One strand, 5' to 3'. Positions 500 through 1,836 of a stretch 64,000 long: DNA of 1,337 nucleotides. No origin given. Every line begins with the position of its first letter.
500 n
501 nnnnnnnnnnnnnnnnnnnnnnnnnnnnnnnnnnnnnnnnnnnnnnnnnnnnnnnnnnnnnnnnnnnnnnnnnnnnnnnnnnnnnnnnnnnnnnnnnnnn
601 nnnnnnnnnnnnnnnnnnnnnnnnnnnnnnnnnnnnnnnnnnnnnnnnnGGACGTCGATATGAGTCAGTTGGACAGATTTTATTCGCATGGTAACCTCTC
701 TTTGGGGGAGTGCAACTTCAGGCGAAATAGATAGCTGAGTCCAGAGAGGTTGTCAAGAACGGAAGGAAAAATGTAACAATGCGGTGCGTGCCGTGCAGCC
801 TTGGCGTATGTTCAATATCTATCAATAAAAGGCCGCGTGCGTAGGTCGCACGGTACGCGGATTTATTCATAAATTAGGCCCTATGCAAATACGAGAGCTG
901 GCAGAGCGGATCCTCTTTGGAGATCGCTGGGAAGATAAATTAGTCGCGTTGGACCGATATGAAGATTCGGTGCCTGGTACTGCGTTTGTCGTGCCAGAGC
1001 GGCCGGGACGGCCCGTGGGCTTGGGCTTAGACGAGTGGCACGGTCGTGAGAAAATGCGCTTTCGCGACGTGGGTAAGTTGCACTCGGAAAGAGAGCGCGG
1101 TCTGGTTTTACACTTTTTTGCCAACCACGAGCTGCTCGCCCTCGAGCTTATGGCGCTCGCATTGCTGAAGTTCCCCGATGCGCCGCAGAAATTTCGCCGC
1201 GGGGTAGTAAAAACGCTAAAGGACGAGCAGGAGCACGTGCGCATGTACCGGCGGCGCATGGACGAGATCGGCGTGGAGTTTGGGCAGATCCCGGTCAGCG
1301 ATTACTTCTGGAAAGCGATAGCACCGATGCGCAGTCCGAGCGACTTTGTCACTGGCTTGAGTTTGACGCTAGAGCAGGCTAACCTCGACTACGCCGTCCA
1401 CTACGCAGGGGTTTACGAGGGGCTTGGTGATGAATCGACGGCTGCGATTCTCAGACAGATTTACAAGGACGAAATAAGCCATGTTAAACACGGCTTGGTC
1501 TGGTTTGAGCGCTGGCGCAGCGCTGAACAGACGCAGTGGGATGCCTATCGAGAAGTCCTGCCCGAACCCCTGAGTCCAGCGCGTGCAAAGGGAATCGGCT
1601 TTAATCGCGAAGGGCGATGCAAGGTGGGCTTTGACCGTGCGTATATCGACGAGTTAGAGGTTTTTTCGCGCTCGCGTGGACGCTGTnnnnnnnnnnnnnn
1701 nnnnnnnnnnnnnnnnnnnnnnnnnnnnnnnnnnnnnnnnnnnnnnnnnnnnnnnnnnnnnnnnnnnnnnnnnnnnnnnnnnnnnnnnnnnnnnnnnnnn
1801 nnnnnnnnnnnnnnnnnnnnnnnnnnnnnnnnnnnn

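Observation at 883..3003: Ferritin-like diiron (DUF455-type) domain fused to an ATP-grasp ligase: a possible one-protein oxidase-ligase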

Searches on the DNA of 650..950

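Call 74: search_rna_families(source=window, start=650, end=950, threshold=evalue, max_evalue=1)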
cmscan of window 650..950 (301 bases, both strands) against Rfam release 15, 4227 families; matches with E-value up to 1: 0.
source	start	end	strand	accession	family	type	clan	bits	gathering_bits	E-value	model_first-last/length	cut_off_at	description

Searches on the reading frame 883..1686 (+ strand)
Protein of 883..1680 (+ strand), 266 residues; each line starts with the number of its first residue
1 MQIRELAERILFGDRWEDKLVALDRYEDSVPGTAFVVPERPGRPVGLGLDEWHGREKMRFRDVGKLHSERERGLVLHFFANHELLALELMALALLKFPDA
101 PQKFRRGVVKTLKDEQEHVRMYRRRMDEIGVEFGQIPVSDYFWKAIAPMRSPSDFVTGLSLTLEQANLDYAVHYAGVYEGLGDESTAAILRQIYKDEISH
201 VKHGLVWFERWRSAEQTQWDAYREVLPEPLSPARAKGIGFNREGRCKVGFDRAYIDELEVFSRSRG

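Call 34: search_solved_structures(query=A2, max_evalue=10, show_alignments=3)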
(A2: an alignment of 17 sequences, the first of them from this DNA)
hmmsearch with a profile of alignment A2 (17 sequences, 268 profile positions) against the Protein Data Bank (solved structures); distinct sequences matched with E-value up to 10: 5.
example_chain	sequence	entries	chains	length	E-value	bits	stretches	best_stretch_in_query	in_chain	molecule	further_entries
4xze_A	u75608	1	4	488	0.026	17.1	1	187-235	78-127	Nucleoprotein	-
5a97_A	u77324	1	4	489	0.026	17.1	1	187-235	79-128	NUCLEOCAPSID PROTEIN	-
3vw4_A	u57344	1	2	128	0.072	15.7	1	188-241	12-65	Rep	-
9uom_A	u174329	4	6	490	0.51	12.9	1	199-230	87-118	Nucleoprotein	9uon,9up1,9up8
5k53_A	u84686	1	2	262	0.82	12.2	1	170-224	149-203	aldehyde deformylating oxygenase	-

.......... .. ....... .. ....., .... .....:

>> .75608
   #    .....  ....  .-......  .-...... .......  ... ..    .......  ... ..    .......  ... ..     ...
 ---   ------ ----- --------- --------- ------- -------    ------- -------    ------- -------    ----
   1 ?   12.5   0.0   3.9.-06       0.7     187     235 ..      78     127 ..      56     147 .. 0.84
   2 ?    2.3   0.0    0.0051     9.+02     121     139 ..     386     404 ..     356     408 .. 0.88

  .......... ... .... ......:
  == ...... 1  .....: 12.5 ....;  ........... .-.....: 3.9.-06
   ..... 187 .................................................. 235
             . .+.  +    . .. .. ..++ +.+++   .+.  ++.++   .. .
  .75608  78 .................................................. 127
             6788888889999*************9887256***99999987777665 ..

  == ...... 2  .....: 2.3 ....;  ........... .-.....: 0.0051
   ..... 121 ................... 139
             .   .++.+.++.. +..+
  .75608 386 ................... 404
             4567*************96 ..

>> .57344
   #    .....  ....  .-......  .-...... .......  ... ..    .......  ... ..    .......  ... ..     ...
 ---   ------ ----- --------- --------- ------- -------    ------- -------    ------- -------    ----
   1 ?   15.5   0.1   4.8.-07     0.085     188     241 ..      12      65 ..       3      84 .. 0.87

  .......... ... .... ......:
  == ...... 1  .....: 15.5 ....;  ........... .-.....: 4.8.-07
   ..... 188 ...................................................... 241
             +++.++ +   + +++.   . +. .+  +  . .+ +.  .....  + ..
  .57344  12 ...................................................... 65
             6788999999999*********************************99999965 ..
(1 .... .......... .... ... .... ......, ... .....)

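Call 40: predict_structure(alignment_id=A2)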
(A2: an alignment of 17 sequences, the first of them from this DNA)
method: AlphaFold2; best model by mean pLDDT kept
length: 268 residues; sequences in the alignment: 17
mean_pLDDT: 83.8   pTM: 0.85
mean pLDDT of the five models: 83.8, 83.0, 78.0, 77.7, 76.3
residues with pLDDT >= 90: 96; 70-90: 130; 50-70: 34; < 50: 8
segments of 3 or more residues with pLDDT < 50: 52-57
pLDDT, mean of each block of 10 residues (from residue 1): 95 95 91 85 79 50 70 85 91 94 94 95 93 78 85 84 65 87 92 90 90 89 78 62 84 87 71
secondary structure, 60 per line:
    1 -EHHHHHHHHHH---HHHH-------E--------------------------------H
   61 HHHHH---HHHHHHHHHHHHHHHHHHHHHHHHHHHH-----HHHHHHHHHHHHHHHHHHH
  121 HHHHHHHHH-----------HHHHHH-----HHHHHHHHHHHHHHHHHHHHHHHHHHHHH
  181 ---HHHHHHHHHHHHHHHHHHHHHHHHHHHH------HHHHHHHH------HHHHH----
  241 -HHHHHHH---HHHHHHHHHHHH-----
elements in order: H3-12 H16-19 H60-65 H69-96 H102-129 H141-146 H152-180 H184-211 H218-225 H232-236 H242-248 H252-263

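Call 43: fold_search(model_id=the predicted structure, library=pdb)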
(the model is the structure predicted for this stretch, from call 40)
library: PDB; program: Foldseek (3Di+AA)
matches with E <= 10: 621; with E <= 0.001: 0
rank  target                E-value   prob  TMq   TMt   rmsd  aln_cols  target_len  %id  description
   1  6jzu_B                8.0e-03  1.00  0.45  0.54   7.6       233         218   16  The crystal structure of acyl-acyl carrier protein (acyl-ACP) reductase (AAR) in complex with aldehyde deformylating o (released 2020-04-01)
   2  2oc5                  1.5e-02  1.00  0.48  0.57   8.0       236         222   13  Crystal structure of a ferritin-like protein (pmt1231) from prochlorococcus marinus str. mit 9313 at 1.68 A resolution (released 2007-02-13)
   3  4rc7_A                1.7e-02  1.00  0.44  0.52   7.7       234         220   15  Crystal structure of cyanobacterial aldehyde-deformylating oxygenase F86YF87Y mutant (released 2014-12-17)
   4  4kvq                  1.9e-02  1.00  0.51  0.60   6.2       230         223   13  Crystal Structure of Prochlorococcus marinus aldehyde-deformylating oxygenase wild type with palmitic acid bound (released 2013-06-26)
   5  5k53_A                2.1e-02  1.00  0.45  0.54   8.4       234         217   17  Crystal structures of aldehyde deformylating oxygenase from Oscillatoria sp. KNUA011 (released 2016-09-07)
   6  4pg1                  2.8e-02  1.00  0.43  0.50   8.5       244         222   15  Insights into Substrate and Metal Binding from the Crystal Structure of Cyanobacterial Aldehyde Deformylating Oxygenase  (released 2014-11-19)
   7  4rc5_A                3.2e-02  1.00  0.49  0.58   6.9       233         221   16  Crystal structure of cyanobacterial aldehyde-deformylating oxygenase (released 2014-12-17)
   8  4kvr                  3.5e-02  1.00  0.49  0.58   5.7       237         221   13  Crystal Structure of Prochlorococcus marinus aldehyde-deformylating oxygenase (mutant V41Y) (released 2013-06-26)
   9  3hiu_B                3.6e-02  1.00  0.41  0.71   3.6       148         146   15  The crystal structure of protein (XCC3681) from Xanthomonas campestris pv. campestris str. ATCC 33913 (released 2009-07-14)
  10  3fse_A                3.6e-02  0.98  0.36  0.29  18.7       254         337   15  Crystal structure of a two-domain protein containing dj-1/thij/pfpi-like and ferritin-like domains (ava_4496) from ana (released 2009-02-03)
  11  5k53_B                4.2e-02  1.00  0.48  0.57   7.3       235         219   15  Crystal structures of aldehyde deformylating oxygenase from Oscillatoria sp. KNUA011 (released 2016-09-07)
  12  5xx9_E                6.3e-02  1.00  0.43  0.68   8.4       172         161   14  Crystal structure of Bacterioferritin (released 2018-07-11)
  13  5xx9_A                6.3e-02  1.00  0.43  0.67   8.4       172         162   14  Crystal structure of Bacterioferritin (released 2018-07-11)
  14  2uw1_A                6.3e-02  1.00  0.44  0.37  10.8       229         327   14  Ivy Desaturase Structure (released 2007-05-08)
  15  4kvs                  6.9e-02  1.00  0.47  0.56   8.1       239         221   12  Crystal Structure of Prochlorococcus marinus aldehyde-deformylating oxygenase (mutant A134F) (released 2013-06-26)
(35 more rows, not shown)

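Call 54: search_dna_similar(query=window:883-1680:+, collection=plasmids, mode=protein, max_rows=25, max_evalue=0.001)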
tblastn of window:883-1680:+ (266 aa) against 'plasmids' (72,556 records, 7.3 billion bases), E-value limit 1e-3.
Records with a match: 15; places in all: 15; records where one place covers at least 80% of the query: 5.
Best place of each record, by identity: <60% 15.
By first word of the organism name: Sinorhizobium 4; Ralstonia 2; Neisseria 2; Sphingomonas 1; Azospirillum 1; Shinella 1; Qipengyuania 1; Tistrella 1; Geobacillus 1; Pseudorhodobacter 1.
By predicted mobility (MOB-suite, as given by PLSDB): non-mobilizable 11; mobilizable 2; conjugative 2.
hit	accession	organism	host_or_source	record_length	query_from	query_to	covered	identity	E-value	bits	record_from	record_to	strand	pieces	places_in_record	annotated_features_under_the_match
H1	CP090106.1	Sinorhizobium meliloti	Medicago,Cell culture,Plant nodule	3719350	15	254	90%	29.1%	5e-12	73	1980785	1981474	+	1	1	ferritin-like domain-containing protein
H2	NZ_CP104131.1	Sinorhizobium sp. K101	Phaseolus vulgaris,cell ...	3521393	15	218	77%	32.7%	3e-8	83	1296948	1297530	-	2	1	none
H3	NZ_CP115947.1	Ralstonia solanacearum MolK2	Musa sp.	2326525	25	259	88%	28.2%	2e-5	53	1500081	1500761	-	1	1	record has no annotation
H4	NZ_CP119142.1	Neisseria gonorrhoeae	Homo sapiens,whole organism,synovial ...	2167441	24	263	90%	27.4%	7e-8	61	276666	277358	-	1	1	none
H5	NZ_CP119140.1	Neisseria gonorrhoeae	Homo sapiens,whole organism,blood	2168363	24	263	90%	27.4%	7e-8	61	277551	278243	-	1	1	none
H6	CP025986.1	Ralstonia solanacearum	Cucurbita maxima,culture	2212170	37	260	84%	28.4%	2e-4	50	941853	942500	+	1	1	DUF455 domain-containing protein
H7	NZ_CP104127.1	Sinorhizobium sp. M103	Phaseolus vulgaris,cell ...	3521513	15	218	77%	31.1%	6e-12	73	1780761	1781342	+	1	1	none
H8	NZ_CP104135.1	Sinorhizobium sp. C101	Phaseolus vulgaris,cell ...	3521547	15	218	77%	31.1%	6e-12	73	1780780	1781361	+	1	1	none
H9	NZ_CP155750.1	Sphingomonas parapaucimobilis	Chinese cabbage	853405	36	208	65%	29.9%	1e-7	60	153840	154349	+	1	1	ferritin-like domain-containing protein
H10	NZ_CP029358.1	Azospirillum thermophilum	cell culture,hot spring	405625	36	209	65%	29.0%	5e-9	64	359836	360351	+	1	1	ferritin-like domain-containing protein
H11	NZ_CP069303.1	Shinella sp. PSBB067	monoisolate,Minnesota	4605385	101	264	62%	29.7%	4e-9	64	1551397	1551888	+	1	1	none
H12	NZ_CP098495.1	Qipengyuania citrea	whole organism,South China Sea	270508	64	204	53%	30.3%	2e-6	56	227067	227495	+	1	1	ferritin-like domain-containing protein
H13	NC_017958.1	Tistrella mobilis KA081020-065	-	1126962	109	250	53%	29.7%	3e-8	62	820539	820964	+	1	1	record has no annotation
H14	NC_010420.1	Geobacillus stearothermophilus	geothermal site near the Baltic Sea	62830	98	208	42%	29.7%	2e-6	56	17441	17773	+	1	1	DUF455 family protein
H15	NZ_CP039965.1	Pseudorhodobacter turbinis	single bacterial isolate,Turban shell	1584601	101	209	41%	26.5%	4e-4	49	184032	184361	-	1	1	record has no annotation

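Call 56: get_annotated_region(hit=H1, flank=6000)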
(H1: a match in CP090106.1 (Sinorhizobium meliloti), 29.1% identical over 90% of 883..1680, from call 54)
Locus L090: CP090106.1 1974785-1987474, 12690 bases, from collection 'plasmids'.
description: Sinorhizobium meliloti strain Ak57 plasmid pSymB, complete sequence
organism: Sinorhizobium meliloti (NCBI taxid 382)
taxonomy: Bacteria; Pseudomonadota; Alphaproteobacteria; Hyphomicrobiales; Rhizobiaceae; Sinorhizobium; Sinorhizobium meliloti
host: -; source: Medicago,Cell culture,Plant nodule; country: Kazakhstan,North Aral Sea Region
typing (MOB-suite, as given by PLSDB): non-mobilizable
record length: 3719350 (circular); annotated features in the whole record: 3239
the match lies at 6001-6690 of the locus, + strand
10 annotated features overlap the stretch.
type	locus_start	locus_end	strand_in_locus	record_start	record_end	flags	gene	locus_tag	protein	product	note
CDS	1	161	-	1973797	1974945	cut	-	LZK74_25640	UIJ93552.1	anhydro-N-acetylmuramic acid kinase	-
CDS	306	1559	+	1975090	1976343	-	tyrS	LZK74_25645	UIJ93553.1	tyrosine--tRNA ligase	-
CDS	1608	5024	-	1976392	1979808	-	-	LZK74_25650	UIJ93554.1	DUF3971 domain-containing protein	-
CDS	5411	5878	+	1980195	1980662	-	-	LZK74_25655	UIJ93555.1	peroxiredoxin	-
CDS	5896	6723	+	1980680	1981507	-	-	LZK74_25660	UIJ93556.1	ferritin-like domain-containing protein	-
CDS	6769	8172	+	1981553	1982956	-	-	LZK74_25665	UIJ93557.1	M23 family metallopeptidase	-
CDS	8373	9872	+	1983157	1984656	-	-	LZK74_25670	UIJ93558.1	DEAD/DEAH box helicase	-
CDS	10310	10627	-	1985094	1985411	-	-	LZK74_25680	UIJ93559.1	TfoX/Sxy family protein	-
CDS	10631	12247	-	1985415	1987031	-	-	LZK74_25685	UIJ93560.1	NTP transferase domain-containing protein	-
CDS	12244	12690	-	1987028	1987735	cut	-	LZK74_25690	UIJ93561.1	XdhC family protein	-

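Call 57: get_annotated_region(hit=H6, flank=6000)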
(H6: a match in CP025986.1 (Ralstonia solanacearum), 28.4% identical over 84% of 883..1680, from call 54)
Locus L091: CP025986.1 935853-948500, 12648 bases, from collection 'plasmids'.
description: Ralstonia solanacearum strain RSCM plasmid p-unname2, complete sequence
organism: Ralstonia solanacearum (NCBI taxid 305)
taxonomy: Bacteria; Pseudomonadota; Betaproteobacteria; Burkholderiales; Burkholderiaceae; Ralstonia; Ralstonia solanacearum
host: -; source: Cucurbita maxima,culture; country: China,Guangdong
typing (MOB-suite, as given by PLSDB): mobilizable; relaxase MOBP,MOBP
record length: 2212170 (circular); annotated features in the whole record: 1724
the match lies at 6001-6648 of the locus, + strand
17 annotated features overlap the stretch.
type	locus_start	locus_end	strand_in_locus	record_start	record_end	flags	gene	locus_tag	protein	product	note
CDS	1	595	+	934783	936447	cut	pyrG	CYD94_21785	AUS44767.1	CTP synthetase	-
CDS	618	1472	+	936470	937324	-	-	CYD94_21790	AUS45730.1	3-deoxy-8-phosphooctulonate synthase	-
CDS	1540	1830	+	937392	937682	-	-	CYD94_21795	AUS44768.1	DUF1330 domain-containing protein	-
CDS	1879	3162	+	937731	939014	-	-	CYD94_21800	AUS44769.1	enolase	-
CDS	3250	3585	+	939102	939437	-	-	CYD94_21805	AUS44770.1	cell division protein FtsB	-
CDS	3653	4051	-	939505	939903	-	-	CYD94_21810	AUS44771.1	hypothetical protein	-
CDS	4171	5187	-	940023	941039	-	-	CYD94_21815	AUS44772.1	Hsp33 family molecular chaperone HslO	-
CDS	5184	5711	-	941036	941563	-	-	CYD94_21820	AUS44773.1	gamma carbonic anhydrase family protein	-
CDS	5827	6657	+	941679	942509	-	-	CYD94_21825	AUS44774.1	DUF455 domain-containing protein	-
CDS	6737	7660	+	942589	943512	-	-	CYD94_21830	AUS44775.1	alpha/beta hydrolase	-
CDS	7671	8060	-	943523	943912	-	-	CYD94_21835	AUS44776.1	hypothetical protein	-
CDS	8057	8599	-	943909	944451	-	-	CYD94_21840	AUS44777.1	DUF4166 domain-containing protein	-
CDS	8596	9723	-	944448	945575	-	-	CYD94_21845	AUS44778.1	hypothetical protein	-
CDS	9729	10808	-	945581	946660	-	-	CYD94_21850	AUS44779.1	ferredoxin-NADP reductase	-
CDS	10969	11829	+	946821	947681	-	-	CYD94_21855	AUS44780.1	PHP domain-containing protein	-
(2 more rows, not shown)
